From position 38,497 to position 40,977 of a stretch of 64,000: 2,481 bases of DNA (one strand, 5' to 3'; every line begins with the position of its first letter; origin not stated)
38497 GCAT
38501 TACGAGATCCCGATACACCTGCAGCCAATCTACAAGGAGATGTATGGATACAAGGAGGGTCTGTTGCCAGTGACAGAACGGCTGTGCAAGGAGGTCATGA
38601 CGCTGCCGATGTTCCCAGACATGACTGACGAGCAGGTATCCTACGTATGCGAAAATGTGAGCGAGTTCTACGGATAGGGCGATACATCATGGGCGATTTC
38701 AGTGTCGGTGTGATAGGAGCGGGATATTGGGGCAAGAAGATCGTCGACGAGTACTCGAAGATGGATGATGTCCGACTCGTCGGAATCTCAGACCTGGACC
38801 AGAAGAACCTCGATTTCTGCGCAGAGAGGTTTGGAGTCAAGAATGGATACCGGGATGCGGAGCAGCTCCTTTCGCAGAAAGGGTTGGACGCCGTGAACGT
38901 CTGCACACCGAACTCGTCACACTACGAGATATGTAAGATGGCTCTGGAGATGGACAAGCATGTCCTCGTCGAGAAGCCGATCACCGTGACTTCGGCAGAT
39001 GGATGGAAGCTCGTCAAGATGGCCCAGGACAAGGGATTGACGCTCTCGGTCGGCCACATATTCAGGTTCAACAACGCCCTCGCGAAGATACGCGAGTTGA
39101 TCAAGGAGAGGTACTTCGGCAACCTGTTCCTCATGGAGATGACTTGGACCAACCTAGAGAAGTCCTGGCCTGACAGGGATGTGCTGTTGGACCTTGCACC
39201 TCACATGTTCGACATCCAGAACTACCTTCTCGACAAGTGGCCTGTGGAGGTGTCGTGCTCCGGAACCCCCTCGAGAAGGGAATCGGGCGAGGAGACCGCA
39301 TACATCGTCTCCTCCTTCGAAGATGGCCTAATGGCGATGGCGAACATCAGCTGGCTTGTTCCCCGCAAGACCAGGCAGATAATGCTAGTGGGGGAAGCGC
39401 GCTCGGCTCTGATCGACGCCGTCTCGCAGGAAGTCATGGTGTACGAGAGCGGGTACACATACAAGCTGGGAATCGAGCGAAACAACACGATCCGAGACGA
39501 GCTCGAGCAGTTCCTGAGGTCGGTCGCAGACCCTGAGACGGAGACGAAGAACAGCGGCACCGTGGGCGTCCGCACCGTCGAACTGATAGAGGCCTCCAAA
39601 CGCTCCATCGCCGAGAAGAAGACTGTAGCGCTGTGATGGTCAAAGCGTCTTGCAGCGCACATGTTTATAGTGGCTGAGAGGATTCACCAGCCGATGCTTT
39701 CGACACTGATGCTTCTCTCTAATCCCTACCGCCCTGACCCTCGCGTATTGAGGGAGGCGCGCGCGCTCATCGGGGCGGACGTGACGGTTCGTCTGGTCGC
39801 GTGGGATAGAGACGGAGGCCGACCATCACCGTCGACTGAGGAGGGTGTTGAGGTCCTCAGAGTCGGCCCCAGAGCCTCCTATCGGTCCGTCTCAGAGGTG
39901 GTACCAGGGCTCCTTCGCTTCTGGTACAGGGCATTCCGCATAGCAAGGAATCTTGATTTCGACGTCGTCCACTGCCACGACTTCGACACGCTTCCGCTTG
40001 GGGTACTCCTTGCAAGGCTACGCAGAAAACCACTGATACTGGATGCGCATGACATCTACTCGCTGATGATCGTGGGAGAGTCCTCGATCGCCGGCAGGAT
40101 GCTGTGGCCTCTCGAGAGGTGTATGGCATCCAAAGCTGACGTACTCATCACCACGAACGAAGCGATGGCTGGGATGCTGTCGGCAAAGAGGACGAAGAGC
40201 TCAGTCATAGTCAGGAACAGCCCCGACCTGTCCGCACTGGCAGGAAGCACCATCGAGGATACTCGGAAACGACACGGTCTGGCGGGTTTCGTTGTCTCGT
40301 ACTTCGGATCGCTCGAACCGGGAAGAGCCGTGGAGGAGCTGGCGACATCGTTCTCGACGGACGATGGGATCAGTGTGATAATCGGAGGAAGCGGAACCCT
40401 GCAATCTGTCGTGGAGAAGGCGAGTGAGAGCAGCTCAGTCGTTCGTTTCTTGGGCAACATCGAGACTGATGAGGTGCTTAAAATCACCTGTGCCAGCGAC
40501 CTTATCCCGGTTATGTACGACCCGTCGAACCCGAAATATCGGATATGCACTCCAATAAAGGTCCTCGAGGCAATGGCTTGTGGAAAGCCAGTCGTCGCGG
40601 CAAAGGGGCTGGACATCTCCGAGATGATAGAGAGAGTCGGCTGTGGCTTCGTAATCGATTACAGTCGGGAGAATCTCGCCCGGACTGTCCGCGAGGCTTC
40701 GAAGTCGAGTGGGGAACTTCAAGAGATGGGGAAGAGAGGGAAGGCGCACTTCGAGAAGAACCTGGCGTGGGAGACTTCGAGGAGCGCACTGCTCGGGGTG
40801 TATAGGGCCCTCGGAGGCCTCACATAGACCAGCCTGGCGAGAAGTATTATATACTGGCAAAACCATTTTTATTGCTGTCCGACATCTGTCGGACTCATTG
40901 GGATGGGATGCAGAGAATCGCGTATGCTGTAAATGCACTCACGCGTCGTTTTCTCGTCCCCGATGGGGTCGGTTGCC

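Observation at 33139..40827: Eight-gene surface-glycan island encoding WbpA/B/E/D-like enzymes for a UDP-2,3-diacetamido-2,3-dideoxy-hexuronate plus GalU and four glycosyltransferases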

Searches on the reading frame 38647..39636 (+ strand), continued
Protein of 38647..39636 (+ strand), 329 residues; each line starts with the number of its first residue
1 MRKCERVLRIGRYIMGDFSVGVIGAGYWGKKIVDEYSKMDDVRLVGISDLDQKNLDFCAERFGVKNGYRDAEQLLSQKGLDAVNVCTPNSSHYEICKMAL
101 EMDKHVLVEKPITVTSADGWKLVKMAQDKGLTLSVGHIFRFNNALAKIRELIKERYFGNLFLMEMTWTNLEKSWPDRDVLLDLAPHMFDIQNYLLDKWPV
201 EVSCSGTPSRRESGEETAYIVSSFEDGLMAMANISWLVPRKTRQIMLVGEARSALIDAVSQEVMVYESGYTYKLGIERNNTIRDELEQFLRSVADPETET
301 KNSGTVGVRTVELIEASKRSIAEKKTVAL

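Call 54: search_protein_families(library=ncbifam, alignment_id=A2, max_evalue=1e-20)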
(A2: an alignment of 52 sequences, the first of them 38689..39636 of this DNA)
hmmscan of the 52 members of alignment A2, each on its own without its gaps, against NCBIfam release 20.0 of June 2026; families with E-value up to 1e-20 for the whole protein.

A. member 1, window:38689-39636:+ (315 aa): 2 families
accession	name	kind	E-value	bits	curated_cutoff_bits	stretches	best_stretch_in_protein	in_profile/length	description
NF040723.1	UDP-GlcNAcDh_Arch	equivalog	1.9e-59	201.7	450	1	5-299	2-293/302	UDP-N-acetylglucosamine 3-dehydrogenase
TIGR04380.1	myo_inos_iolG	equivalog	6.2e-29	100.9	355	1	4-313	2-329/330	inositol 2-dehydrogenase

B. families by the number of members that match (of 52 scanned): 8 families
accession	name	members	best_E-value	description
NF040723.1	UDP-GlcNAcDh_Arch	52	2.2e-69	UDP-N-acetylglucosamine 3-dehydrogenase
TIGR04380.1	myo_inos_iolG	48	8.8e-39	inositol 2-dehydrogenase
NF008607.0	PRK11579.1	22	2.2e-27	oxidoreductase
NF041392.1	XylDh_Gfo6_Halo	10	2.6e-27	D-xylose 1-dehydrogenase Gfo6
NF052479.1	LevoglcsnDh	7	1.9e-27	levoglucosan dehydrogenase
NF007574.0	PRK10206.1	4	5.4e-24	oxidoreductase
TIGR03570.1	NeuD_NnaD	3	7.4e-25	NeuD/PglB/VioB family sugar acetyltransferase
NF052679.1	InsChiInosDhIolG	1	2.4e-21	bifunctional inositol 2-dehydrogenase/D-chiro-inositol 1-dehydrogenase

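Call 55: find_related_loci(query=A2, collection=genome_contigs, flank=10000)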
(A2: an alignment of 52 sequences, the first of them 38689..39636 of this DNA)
Query A2 (315 aa) in genome_contigs; peptide patterns used: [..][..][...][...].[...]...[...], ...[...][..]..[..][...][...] (x = any residue, [..] = any of these).
600 stretches matched a pattern (row limit reached: there are more); 592 encode a relative of the query (tblastn E <= 1e-3); the best 80 are kept; 80 distinct loci.
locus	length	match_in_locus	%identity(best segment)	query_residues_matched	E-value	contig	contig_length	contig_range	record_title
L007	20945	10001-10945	74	1-315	4e-165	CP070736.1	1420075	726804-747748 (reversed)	MAG: Methanobacteriota archaeon isolate bin4 chromosome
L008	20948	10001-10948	70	1-315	1e-155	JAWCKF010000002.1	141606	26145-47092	MAG: Thermoplasmata archaeon isolate JZ-2_201705_bins_126 JZ-2_201705_bins_126_scaffold_2, whole genome shotgun sequence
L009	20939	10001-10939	55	1-313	2e-124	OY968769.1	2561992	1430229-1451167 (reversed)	MAG: uncultured Methanomassiliicoccales archaeon isolate MFD00905.bin.2.112 genome assembly, chromosome: 1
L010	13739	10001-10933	40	1-307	4e-80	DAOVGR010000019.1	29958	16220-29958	MAG TPA_asm: Thermoplasmatales archaeon isolate CSMAG_1140 CSMAG_1140_k141_5764670_length_29958_cov_11.5484, whole genom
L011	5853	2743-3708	32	6-307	6e-51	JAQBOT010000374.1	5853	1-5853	MAG: Pedobacter sp. isolate RYN_327 scaffold_313602, whole genome shotgun sequence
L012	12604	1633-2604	33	5-309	2e-50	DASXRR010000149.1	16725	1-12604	MAG TPA_asm: Chloroflexota bacterium isolate SMAG_U4645 k141_727252, whole genome shotgun sequence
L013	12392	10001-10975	32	4-307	7e-50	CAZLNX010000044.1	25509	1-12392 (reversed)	MAG TPA_asm: uncultured Anaerolineales bacterium isolate SRP077602_co5_33 genome assembly, contig: NODE_9607_length_2550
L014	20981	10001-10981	30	1-307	7e-50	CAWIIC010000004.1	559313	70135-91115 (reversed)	MAG: uncultured proteobacterium isolate MFD05502.bin.2.114 genome assembly, contig: contig_24489, whole genome shotgun s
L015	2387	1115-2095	31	1-307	2e-49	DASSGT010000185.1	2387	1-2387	MAG TPA_asm: Puia sp. isolate SMAG_U1040 k141_157747, whole genome shotgun sequence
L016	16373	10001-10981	31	6-309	6e-51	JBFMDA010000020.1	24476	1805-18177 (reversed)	MAG: Candidatus Omnitrophota bacterium isolate MAG207 MAG207_20, whole genome shotgun sequence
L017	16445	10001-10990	31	1-307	6e-48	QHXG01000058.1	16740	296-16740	MAG: Acidobacteria bacterium isolate gp4 AA26 14_1009_16_30cm_scaffold_13012_curated, whole genome shotgun sequence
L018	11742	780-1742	33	4-306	1e-47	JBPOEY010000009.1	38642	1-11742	MAG: Litorimonas sp. isolate MAG_58 MAG_58_9, whole genome shotgun sequence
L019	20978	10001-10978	32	6-310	9e-48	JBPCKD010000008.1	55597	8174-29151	MAG: Pyrinomonadaceae bacterium isolate TH_ant_mag_43 S1Ck127_4329881_flag_0_multi_24.6933_len_55597, whole genome shotg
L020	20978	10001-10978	31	6-310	2e-47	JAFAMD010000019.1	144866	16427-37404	MAG: Acidobacteriaceae bacterium isolate CP_BE_RX_54 BE_RX_k147_1874716, whole genome shotgun sequence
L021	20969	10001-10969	30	7-310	2e-46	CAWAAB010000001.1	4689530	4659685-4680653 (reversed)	MAG: uncultured Acidobacteriota bacterium isolate MFD01828.bin.1.47 genome assembly, contig: contig_10743, whole genome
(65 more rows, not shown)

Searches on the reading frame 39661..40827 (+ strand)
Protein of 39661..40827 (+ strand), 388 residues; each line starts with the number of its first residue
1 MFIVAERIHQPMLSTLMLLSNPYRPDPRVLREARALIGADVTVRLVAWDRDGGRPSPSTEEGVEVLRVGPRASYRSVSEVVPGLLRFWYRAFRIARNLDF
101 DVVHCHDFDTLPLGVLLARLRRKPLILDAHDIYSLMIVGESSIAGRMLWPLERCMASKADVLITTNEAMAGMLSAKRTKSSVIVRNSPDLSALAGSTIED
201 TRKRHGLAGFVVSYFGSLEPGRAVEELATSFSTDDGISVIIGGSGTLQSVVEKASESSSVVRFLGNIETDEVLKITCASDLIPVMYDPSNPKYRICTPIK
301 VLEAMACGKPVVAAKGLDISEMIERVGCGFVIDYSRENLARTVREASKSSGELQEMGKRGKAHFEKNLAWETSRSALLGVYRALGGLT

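Call 4: search_protein_families(library=pfam, proteins=[window:39661-40827:+])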
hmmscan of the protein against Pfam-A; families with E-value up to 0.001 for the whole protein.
window:39661-40827:+ (388 aa): 5 families
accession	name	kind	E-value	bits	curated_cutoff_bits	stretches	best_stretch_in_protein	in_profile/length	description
PF13579.12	Glyco_trans_4_4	-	9.2e-20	72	29.7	1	27-176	5-145/158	Glycosyl transferase 4-like domain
PF13439.12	Glyco_transf_4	-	3.9e-15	56.7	28.5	1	29-177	8-153/170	Glycosyltransferase Family 4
PF00534.26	Glycos_transf_1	-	1.1e-11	45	26.4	1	209-362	15-171/172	Glycosyl transferases group 1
PF13692.12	Glyco_trans_1_4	-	2.5e-11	44.4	27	1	223-345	16-138/142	Glycosyl transferases group 1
PF13524.12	Glyco_trans_1_2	-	3.9e-07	30.5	25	1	236-370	14-135/144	Glycosyl transferase-like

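Call 5: search_protein_families(library=ncbifam, proteins=[window:39661-40827:+])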
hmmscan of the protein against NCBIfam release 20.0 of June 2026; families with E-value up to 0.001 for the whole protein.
window:39661-40827:+ (388 aa): 14 families
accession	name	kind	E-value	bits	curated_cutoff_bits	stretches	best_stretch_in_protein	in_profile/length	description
TIGR04063.1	stp3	hypoth_equivalog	1.4e-11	44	442.05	1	140-384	139-395/397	TIGR04063 family PEP-CTERM/XrtA system glycosyltransferase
TIGR03449.1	mycothiol_MshA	equivalog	2e-10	40.1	462.5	1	90-383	93-402/406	D-inositol-3-phosphate glycosyltransferase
NF038295.1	EPS_HpsP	equivalog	4.9e-10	39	550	1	291-383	294-386/388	hormogonium polysaccharide biosynthesis glycosyltransferase HpsP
TIGR02149.1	glgA_Coryne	subfamily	8e-10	38.4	302.4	1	93-382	76-388/391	glycogen synthase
TIGR03088.1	stp2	hypoth_equivalog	9.8e-10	38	409.05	1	232-382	225-371/374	TIGR03088 family PEP-CTERM/XrtA system glycosyltransferase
NF053787.1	GlcN_PG_synth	equivalog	1.4e-09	37.3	480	1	301-384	278-359/361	N-acetylglucosaminyl phosphatidylglycerol synthase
NF047684.1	TeichurnBiosyTuaC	equivalog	6.6e-09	35.2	550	1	97-382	106-387/391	teichuronic acid biosynthesis protein TuaC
NF041876.1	EPS_EpsE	equivalog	1.1e-07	31.5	400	1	257-373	274-385/389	exopolysaccharide biosynthesis GT4 family glycosyltransferase EpsE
TIGR04047.1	MSMEG_0565_glyc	hypoth_equivalog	2.9e-07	29.9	259.85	1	34-382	23-372/373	MSMEG_0565 family glycosyltransferase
TIGR03999.1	thiol_BshA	equivalog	2.3e-06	26.8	273.7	1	254-370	250-359/375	N-acetyl-alpha-D-glucosaminyl L-malate synthase BshA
TIGR03087.1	stp1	hypoth_equivalog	8.1e-06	25.2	316.65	1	300-377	314-390/397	TIGR03087 family PEP-CTERM/XrtA system glycosyltransferase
NF047676.1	TeichurnBiosyTuaH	equivalog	3.9e-05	22.7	550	1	121-315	117-320/384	teichuronic acid biosynthesis protein TuaH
NF046085.1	XrtY_assoc_Gly1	equivalog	0.00015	20.8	400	1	80-372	80-372/387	XrtY-associated glycosyltransferase XYAG1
TIGR04157.1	glyco_rSAM_CFB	subfamily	0.00065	18.8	400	1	197-375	213-400/406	TIGR04157 family glycosyltransferase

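Call 32: search_solved_structures(query=window:39661-40827:+, max_evalue=0.00001)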
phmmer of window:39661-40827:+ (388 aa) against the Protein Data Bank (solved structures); distinct sequences matched with E-value up to 0.00001: 3.
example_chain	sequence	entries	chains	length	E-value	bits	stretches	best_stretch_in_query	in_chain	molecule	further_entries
4xso_B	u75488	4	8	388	1.5e-08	37.2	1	98-334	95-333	Alr3699 protein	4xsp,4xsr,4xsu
3oka_A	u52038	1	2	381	5.8e-07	32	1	237-379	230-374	GDP-mannose-dependent alpha-(1-6)-phosphatidylinositol monomannoside mannosyltransferase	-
3okc_A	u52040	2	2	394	6.1e-07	31.9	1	237-379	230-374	GDP-mannose-dependent alpha-(1-6)-phosphatidylinositol monomannoside mannosyltransferase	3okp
